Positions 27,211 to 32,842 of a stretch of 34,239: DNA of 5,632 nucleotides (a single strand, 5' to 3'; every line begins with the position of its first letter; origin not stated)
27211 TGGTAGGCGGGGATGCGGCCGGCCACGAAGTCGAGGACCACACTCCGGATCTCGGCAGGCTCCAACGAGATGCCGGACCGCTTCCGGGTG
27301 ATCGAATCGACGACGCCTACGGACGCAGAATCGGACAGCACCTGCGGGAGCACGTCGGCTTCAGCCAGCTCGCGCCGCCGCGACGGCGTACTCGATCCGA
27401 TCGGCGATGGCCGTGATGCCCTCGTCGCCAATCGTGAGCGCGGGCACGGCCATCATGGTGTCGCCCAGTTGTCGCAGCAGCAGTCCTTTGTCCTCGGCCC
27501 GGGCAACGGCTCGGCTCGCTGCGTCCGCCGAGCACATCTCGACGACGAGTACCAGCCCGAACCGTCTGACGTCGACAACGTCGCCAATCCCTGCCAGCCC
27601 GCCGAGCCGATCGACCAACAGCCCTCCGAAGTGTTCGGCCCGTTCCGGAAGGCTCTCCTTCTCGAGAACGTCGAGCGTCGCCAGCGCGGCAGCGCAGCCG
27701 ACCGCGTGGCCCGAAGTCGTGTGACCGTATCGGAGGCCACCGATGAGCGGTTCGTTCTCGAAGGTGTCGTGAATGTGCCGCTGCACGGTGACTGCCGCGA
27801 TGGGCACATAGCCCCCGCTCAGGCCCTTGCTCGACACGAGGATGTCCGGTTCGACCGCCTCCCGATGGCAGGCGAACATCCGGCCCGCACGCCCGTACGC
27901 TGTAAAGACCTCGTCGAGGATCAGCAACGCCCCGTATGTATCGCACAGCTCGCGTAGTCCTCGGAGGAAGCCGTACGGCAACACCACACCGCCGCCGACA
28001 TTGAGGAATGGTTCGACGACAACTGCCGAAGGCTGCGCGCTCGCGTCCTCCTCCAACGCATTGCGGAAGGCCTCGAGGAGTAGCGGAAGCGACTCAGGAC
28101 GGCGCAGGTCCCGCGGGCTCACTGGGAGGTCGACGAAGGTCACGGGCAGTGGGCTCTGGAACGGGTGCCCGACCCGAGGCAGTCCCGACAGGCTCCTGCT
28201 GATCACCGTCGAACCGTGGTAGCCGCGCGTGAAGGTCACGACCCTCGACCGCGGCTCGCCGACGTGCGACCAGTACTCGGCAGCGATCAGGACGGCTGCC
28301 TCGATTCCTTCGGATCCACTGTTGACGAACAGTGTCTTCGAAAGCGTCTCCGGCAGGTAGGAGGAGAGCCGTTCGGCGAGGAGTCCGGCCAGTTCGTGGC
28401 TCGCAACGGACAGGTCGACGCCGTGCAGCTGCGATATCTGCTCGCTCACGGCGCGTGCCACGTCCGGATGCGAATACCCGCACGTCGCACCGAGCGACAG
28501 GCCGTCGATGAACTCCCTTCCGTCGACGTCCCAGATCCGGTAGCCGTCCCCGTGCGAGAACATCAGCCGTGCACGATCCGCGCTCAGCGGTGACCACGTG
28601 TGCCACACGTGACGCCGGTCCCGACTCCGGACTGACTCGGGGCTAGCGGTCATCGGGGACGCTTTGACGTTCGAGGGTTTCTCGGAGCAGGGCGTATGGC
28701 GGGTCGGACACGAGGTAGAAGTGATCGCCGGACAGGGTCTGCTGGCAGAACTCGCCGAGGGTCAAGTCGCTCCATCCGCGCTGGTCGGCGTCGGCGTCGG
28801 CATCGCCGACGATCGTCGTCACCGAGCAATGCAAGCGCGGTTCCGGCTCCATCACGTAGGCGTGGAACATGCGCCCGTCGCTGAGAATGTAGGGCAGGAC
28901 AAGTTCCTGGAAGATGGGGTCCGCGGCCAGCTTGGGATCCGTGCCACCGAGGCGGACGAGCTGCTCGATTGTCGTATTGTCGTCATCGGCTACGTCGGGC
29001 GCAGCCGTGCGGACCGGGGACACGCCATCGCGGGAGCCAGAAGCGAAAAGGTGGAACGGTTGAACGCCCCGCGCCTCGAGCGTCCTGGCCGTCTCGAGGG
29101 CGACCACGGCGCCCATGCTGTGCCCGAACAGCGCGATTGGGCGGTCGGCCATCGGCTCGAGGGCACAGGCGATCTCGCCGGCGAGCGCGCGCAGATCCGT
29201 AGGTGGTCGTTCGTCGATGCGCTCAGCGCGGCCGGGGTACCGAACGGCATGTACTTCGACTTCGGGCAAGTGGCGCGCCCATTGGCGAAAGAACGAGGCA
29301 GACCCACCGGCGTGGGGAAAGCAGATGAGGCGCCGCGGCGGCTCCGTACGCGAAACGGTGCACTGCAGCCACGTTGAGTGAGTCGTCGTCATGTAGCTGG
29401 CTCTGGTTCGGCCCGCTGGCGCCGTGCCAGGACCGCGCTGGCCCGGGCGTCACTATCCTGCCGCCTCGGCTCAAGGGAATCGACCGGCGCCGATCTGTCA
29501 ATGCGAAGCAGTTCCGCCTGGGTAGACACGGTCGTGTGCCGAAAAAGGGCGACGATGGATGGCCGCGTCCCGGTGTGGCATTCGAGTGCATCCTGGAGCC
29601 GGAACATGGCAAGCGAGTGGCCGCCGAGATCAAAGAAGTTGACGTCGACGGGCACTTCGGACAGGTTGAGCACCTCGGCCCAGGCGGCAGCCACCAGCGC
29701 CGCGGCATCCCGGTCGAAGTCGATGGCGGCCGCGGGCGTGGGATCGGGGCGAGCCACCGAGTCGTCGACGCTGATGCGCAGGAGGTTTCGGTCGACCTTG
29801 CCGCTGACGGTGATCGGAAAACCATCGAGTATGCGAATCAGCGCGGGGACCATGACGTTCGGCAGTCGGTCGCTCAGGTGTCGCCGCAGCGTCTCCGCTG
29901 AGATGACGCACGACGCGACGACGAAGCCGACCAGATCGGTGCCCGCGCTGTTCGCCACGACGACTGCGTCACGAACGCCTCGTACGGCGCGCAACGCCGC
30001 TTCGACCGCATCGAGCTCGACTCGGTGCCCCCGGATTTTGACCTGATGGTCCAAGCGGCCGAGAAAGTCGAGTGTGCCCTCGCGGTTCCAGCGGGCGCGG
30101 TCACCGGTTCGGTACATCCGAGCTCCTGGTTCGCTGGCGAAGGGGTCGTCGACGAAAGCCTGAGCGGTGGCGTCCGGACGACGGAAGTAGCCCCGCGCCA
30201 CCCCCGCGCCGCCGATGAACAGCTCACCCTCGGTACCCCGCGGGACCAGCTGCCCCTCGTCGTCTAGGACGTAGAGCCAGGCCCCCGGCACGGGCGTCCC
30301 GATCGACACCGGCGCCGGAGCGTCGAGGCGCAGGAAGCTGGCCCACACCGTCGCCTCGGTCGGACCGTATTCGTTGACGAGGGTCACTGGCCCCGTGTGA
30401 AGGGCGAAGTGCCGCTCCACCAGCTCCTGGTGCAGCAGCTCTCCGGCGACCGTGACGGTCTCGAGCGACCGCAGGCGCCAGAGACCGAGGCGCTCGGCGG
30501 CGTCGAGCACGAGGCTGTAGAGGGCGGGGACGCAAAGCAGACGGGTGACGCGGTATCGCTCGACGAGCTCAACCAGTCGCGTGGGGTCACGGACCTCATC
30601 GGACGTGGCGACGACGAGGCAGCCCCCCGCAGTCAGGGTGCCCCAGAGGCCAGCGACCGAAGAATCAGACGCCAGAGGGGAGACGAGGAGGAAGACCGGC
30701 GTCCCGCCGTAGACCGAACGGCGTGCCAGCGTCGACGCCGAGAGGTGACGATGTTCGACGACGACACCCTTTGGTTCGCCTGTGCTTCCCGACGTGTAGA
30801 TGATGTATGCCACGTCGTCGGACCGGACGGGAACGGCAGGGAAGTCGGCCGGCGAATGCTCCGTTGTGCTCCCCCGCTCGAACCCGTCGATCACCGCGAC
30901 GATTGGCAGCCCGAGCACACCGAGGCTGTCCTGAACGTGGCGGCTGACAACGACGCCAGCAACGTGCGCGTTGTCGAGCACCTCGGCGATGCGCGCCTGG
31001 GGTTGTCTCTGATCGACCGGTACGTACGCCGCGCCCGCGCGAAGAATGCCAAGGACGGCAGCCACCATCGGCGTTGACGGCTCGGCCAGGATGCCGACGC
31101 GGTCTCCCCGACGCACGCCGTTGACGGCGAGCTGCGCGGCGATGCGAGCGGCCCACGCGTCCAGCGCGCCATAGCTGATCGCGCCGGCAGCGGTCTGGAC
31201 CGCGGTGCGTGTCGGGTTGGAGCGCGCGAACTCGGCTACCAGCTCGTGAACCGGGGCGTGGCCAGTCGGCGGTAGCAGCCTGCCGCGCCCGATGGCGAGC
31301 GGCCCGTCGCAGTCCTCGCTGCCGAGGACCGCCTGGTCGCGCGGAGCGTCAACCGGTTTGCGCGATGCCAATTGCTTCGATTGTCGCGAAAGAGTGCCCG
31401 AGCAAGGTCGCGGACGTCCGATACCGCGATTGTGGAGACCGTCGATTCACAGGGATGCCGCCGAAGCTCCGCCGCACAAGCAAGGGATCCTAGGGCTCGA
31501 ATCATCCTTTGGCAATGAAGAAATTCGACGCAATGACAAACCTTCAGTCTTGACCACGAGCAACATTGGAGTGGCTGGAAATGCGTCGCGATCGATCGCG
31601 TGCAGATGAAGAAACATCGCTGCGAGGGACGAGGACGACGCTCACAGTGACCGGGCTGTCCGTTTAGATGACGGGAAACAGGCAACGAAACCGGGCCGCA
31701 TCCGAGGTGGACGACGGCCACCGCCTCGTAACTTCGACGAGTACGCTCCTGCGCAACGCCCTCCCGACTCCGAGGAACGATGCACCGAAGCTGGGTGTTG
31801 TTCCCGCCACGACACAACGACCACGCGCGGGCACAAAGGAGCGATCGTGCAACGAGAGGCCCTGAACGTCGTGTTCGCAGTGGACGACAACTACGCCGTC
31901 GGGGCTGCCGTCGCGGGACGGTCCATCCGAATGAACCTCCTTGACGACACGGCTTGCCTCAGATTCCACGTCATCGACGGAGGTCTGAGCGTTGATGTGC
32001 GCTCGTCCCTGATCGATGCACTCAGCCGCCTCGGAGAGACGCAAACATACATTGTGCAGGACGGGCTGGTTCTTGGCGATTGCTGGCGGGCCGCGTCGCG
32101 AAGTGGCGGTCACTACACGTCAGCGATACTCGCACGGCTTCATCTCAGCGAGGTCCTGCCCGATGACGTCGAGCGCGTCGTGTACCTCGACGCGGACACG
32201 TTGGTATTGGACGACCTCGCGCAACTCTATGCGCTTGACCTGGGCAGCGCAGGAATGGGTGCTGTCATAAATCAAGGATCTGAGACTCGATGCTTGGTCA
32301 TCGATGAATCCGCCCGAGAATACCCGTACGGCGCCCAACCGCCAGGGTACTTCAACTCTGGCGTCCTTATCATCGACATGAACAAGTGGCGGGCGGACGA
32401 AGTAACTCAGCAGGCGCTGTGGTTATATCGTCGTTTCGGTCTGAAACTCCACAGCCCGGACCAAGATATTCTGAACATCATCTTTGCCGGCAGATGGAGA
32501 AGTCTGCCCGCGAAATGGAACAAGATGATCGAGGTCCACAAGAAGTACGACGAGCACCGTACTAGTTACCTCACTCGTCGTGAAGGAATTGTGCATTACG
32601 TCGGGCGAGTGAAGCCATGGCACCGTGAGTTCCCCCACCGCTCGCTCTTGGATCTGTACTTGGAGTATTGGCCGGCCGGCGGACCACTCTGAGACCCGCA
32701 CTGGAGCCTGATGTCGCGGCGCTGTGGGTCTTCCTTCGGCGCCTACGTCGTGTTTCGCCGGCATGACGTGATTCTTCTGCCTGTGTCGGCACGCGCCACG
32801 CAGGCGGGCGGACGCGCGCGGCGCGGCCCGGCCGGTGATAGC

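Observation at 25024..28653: Aminotransferase / nucleoside phosphorylase / Fe-2OG dioxygenase trio resembling the aminoribosyl cassette of uridine-derived antibiotics, embedded in an NRPS operon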

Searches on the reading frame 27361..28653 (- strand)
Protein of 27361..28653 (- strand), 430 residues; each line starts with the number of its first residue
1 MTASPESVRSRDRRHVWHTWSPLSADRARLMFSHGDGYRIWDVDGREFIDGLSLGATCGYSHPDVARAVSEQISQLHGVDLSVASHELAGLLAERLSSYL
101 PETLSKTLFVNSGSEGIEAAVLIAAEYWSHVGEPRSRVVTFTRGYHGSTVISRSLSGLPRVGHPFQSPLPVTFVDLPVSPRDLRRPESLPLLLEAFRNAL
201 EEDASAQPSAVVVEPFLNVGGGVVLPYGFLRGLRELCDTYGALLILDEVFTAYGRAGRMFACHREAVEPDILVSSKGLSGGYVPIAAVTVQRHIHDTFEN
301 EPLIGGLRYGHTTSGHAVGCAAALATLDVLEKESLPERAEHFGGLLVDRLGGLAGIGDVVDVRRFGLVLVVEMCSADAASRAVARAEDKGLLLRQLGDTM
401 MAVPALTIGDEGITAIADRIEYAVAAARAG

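Call 4: search_protein_families(library=pfam, proteins=[window:27361-28653:-], max_evalue=0.001)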
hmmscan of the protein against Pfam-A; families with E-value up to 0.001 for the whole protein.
window:27361-28653:- (430 aa): 2 families
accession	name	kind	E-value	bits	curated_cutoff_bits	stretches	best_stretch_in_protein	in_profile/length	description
PF00202.27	Aminotran_3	-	2.1e-75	254.4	30.5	1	29-423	10-402/403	Aminotransferase class-III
PF01212.27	Beta_elim_lyase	-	0.00073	19.4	27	0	179-247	97-168/288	Beta-eliminating lyase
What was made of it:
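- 27361..28653 (-): Class III PLP aminotransferase of the LipO/SapH type. Predicted reaction: uridine-5'-aldehyde to 5'-amino-5'-deoxyuridine. Aminotran_3 (call 4).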

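Call 8: search_solved_structures(query=window:27361-28653:-, max_evalue=1e-20)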
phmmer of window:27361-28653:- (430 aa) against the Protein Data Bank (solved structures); distinct sequences matched with E-value up to 1e-20: 152 (the best 60 are shown).
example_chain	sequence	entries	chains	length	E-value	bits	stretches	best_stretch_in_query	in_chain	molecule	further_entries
7qzj_A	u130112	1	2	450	9.8e-122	410.4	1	6-425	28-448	Aspartate aminotransferase family protein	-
3dod_A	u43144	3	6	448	1.1e-54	189.5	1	10-413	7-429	Adenosylmethionine-8-amino-7-oxononanoate aminotransferase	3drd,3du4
6wnn_A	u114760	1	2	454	1.2e-54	189.4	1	10-413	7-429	Adenosylmethionine-8-amino-7-oxononanoate aminotransferase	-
5lh9_A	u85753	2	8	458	5.9e-54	187.1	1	12-423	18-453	OMEGA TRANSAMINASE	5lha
5ghg_A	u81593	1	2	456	1.4e-53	185.8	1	1-423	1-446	Aminotransferase class-III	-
6fyq_A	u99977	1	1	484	1.8e-53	185.5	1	7-381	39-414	amine transaminase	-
5ghf_A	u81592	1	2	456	3.5e-53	184.5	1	1-423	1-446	Aminotransferase class-III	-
3n5m_A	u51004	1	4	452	9.2e-52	179.9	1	5-376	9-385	Adenosylmethionine-8-amino-7-oxononanoate aminotransferase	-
4uhm_A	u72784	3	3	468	1.2e-51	179.5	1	20-420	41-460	OMEGA AMINO ACID-PYRUVATE AMINOTRANSFERASE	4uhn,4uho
6g4b_A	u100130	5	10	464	5.4e-51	177.3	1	6-423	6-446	Aspartate aminotransferase family protein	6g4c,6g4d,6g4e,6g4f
4b98_A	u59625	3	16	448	6.5e-51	177.1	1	20-419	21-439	BETA-ALANINE--PYRUVATE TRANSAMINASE | BETA-ALANINE-PYRUVATE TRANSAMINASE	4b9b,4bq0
7b4i_AAA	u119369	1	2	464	1.5e-50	175.9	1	4-423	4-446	Aspartate aminotransferase family protein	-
6tb0_A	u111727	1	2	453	4.3e-50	174.4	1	19-423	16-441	Aspartate aminotransferase family protein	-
6tb1_A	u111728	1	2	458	5.8e-50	173.9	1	4-423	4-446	Aspartate aminotransferase family protein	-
6s54_A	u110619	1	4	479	1.6e-49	172.5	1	15-420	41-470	Aspartate aminotransferase family protein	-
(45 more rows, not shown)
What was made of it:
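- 27361..28653 (-): The best solved relative is SapH (7QZJ), E 1e-121, against 1e-54 for the next hit (call 8).
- On Nucleoside-5'-aldehyde aminotransferases (LipO, Mur20, SapH/PumG): The score to SapH is 410 bits against at most 190 bits for BioA, omega-transaminases and GABA transaminases (call 8).
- The aminotransferase scores 410 bits to SapH against at most 190 bits to any other solved class III enzyme (call 8).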

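Call 10: find_encoding_contigs(protein=window:27361-28653:-, flank=10000, max_places=6)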
Protein window:27361-28653:- (430 aa): no gene with exactly this product is on record in the collection.
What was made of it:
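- Tried and rejected: Exact-sequence look-up of the window aminotransferase in public assemblies found nothing (call 10), so the source organism stays unidentified.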

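Call 19: find_homologous_proteins(query=window:27361-28653:-, max_evalue=1e-30)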
Query window:27361-28653:- (430 aa): 893 proteins with E <= 1e-30 among 8000 candidates; the best 120 are listed.
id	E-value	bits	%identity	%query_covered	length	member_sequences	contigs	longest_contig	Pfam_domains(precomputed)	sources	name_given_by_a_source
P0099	4.7e-282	953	100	100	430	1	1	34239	PF00202.28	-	-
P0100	1.3e-198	678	72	98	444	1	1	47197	PF00202.28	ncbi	-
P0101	8.5e-196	669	70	99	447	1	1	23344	PF00202.28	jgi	jgi:adenosylmethionine-8-amino-7-oxononanoate aminotransferase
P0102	3.7e-195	667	71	98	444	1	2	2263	PF00202.28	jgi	jgi:adenosylmethionine-8-amino-7-oxononanoate aminotransferase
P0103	4.2e-189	647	68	98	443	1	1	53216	PF00202.28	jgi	jgi:adenosylmethionine-8-amino-7-oxononanoate aminotransferase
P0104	4.5e-188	644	71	98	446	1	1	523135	PF00202.28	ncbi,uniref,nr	ncbi:aspartate aminotransferase family protein [Streptomyces hoynatensis]|uniref:Aspartate aminotran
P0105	1.2e-186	639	68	99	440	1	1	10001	PF00202.28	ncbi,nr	ncbi:MAG TPA: aspartate aminotransferase family protein [Pseudonocardiaceae bacterium]|nr:aspartate 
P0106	7.7e-185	633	67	99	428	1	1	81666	PF00202.28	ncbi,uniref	ncbi:aspartate aminotransferase family protein [Streptomyces sp. NPDC094034]|uniref:aminotransferase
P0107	5.8e-184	630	68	97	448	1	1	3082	PF00202.28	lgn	-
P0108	1.0e-183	629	67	97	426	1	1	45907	PF00202.28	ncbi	-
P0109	3.3e-182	624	67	97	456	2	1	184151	PF00202.28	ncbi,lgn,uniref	ncbi:adenosylmethionine-8-amino-7-oxononanoate aminotransferase [Kitasatospora sp. NE20-6]|uniref:am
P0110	7.9e-182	623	65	98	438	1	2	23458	PF00202.28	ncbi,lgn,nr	ncbi:MAG TPA: aspartate aminotransferase family protein [Micromonosporaceae bacterium]|nr:aspartate 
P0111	1.2e-181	623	68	97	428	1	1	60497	PF00202.28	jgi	jgi:adenosylmethionine-8-amino-7-oxononanoate aminotransferase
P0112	6.0e-181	620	66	98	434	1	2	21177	PF00202.28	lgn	-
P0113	2.7e-180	618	66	96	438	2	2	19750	PF00202.28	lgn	-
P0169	7.0e-167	574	59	97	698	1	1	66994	PF00202.28,PF12697.14,PF00975.27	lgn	-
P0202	1.0e-152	527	58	99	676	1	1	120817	PF00202.28,PF00975.27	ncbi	ncbi:aminotransferase class III-fold pyridoxal phosphate-dependent enzyme [Actinomycetes bacterium K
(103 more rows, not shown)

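Call 21: search_solved_structures(query=window:27361-28653:-, max_evalue=1e-100, show_alignments=1)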
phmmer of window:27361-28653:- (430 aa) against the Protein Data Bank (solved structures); distinct sequences matched with E-value up to 1e-100: 1.
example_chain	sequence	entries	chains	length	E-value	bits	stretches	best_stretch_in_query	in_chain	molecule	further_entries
7qzj_A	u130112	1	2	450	9.8e-122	410.4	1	6-425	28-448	Aspartate aminotransferase family protein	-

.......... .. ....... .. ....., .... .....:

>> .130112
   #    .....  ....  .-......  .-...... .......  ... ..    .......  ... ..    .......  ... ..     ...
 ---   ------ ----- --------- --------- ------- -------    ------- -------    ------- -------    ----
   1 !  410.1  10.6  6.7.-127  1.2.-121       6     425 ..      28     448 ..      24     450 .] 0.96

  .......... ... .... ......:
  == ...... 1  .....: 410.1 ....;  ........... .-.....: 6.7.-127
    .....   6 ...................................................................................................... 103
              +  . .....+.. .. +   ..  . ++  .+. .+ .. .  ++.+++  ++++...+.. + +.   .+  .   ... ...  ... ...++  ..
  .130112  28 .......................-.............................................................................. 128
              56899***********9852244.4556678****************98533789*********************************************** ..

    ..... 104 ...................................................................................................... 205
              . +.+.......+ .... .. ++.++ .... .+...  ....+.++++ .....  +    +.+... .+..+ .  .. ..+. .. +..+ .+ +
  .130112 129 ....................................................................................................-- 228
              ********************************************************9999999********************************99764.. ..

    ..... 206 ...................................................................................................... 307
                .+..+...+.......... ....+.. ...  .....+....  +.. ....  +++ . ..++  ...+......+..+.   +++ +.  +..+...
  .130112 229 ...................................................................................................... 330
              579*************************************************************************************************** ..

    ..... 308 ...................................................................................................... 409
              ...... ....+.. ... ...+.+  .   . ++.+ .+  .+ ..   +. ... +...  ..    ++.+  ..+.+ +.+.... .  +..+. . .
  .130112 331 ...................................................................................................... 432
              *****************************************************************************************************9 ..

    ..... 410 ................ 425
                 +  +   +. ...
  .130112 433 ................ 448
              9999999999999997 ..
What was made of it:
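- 27361..28653 (-): The alignment is end to end, and the SapH-type N-terminal W-x-x-W and the SKG lysine are kept (call 21).
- On Nucleoside-5'-aldehyde aminotransferases (LipO, Mur20, SapH/PumG): The alignment to 7QZJ keeps RDRRH-W-H-x-W and S-K-G (call 21).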

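Call 39: search_protein_families(library=ncbifam, proteins=[window:27361-28653:-], max_evalue=0.0001)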
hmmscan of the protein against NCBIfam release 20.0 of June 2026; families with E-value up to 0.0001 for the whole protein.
window:27361-28653:- (430 aa): 69 families (the best 25 are shown)
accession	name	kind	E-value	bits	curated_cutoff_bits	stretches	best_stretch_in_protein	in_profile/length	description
TIGR00508.1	bioA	equivalog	1.1e-87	294.4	405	1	16-424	1-418/419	adenosylmethionine--8-amino-7-oxononanoate transaminase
NF004624.0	PRK05964.1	equivalog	3.5e-85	286.1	494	1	6-425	4-423/427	adenosylmethionine--8-amino-7-oxononanoate transaminase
NF005102.0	PRK06541.1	equivalog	6.6e-74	249.1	574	1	6-403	10-415/460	aspartate aminotransferase family protein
NF004767.0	PRK06105.1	subfamily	3.4e-70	236.8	517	1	1-426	1-449/460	aminotransferase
NF005683.0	PRK07481.1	subfamily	1.2e-68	232.2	575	1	8-427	6-450/453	hypothetical protein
NF052567.1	OmAmTferAptACaul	equivalog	3e-68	230.5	500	1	28-424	18-428/431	omega-aminotransferase AptA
NF005447.0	PRK07036.1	equivalog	2.7e-66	224.1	618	1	6-426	11-454/468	aminotransferase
NF004718.0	PRK06062.1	subfamily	8.3e-65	219.1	472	1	4-386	15-394/454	hypothetical protein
NF005812.0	PRK07678.1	subfamily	6.2e-64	216.3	488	1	6-400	8-416/451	aminotransferase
NF005682.0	PRK07480.1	subfamily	8.7e-64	215.9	510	1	6-426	11-451/459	aminotransferase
NF005443.0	PRK07030.1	equivalog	7.2e-62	209.4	729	1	8-423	7-443/451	adenosylmethionine--8-amino-7-oxononanoate transaminase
NF005685.0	PRK07483.1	equivalog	1e-61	209.1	485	1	31-384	15-376/444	aspartate aminotransferase family protein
NF002874.0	PRK03244.1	equivalog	6.4e-60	203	457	1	29-427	26-395/399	acetylornithine transaminase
NF005940.0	PRK07986.1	equivalog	6.5e-59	199.5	625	1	12-426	9-423/429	adenosylmethionine--8-amino-7-oxononanoate transaminase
TIGR00707.1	argD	subfamily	1.2e-58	198.7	410.05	1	27-424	8-380/381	acetylornithine/succinylornithine family transaminase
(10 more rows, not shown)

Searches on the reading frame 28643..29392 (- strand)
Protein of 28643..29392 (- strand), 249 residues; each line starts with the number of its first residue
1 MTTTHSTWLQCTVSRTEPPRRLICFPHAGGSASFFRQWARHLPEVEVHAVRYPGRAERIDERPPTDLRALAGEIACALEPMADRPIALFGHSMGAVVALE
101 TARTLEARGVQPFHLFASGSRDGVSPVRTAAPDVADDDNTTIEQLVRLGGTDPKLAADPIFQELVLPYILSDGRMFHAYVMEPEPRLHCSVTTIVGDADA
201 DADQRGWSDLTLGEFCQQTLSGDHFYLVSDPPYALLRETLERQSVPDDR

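Call 4: search_protein_families(library=pfam, proteins=[window:28643-29392:-], max_evalue=0.001)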
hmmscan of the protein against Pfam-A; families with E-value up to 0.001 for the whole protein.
window:28643-29392:- (249 aa): 4 families
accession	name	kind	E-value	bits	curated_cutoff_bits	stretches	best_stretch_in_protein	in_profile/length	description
PF00975.26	Thioesterase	-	3.8e-44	152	26.4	1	20-236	1-219/226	Thioesterase domain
PF12697.13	Abhydrolase_6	-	1e-08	36.6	26.3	1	29-231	8-211/217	Alpha/beta hydrolase family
PF12146.15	Hydrolase_4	-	0.00078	19.3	27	0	79-116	71-107/239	Serine aminopeptidase, S33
PF20408.4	Abhydrolase_11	-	0.00091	19.5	27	0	29-110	14-102/193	Alpha/beta hydrolase domain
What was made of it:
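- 28643..29392 (-): Stand-alone thioesterase (GHSMG, GDHF motifs), translationally coupled to the aminotransferase. Pfam Thioesterase (call 4).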

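Call 58: search_protein_families(library=ncbifam, proteins=[window:28643-29392:-], max_evalue=0.00001)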
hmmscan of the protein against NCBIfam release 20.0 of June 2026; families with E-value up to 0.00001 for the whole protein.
window:28643-29392:- (249 aa): 1 family
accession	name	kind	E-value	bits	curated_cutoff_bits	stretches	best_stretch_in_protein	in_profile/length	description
NF011457.0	PRK14875.1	equivalog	4.5e-06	25.9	307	1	42-118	156-231/372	acetoin dehydrogenase dihydrolipoyllysine-residue acetyltransferase subunit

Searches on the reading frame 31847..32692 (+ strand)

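Call 39: search_protein_families(library=ncbifam, proteins=[window:31847-32692:+], max_evalue=0.0001)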
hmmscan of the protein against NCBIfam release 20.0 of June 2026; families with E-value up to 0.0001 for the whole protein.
window:31847-32692:+ (281 aa): 1 family
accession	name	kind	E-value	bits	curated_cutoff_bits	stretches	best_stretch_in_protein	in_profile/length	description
NF011718.0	PRK15171.1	equivalog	4e-29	101.8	461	1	3-260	25-274/337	lipopolysaccharide 3-alpha-galactosyltransferase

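Call 75: search_protein_families(library=pfam, proteins=[window:31847-32692:+], max_evalue=0.001)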
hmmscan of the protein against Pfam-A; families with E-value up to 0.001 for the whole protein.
window:31847-32692:+ (281 aa): 2 families
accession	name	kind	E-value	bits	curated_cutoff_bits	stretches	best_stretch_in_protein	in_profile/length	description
PF01501.26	Glyco_transf_8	-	2.9e-46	158.5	24.3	1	7-260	1-251/253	Glycosyl transferase family 8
PF18404.7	Glyco_transf_24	-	3.5e-05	23.8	25.7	1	98-198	86-187/268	Glucosyltransferase 24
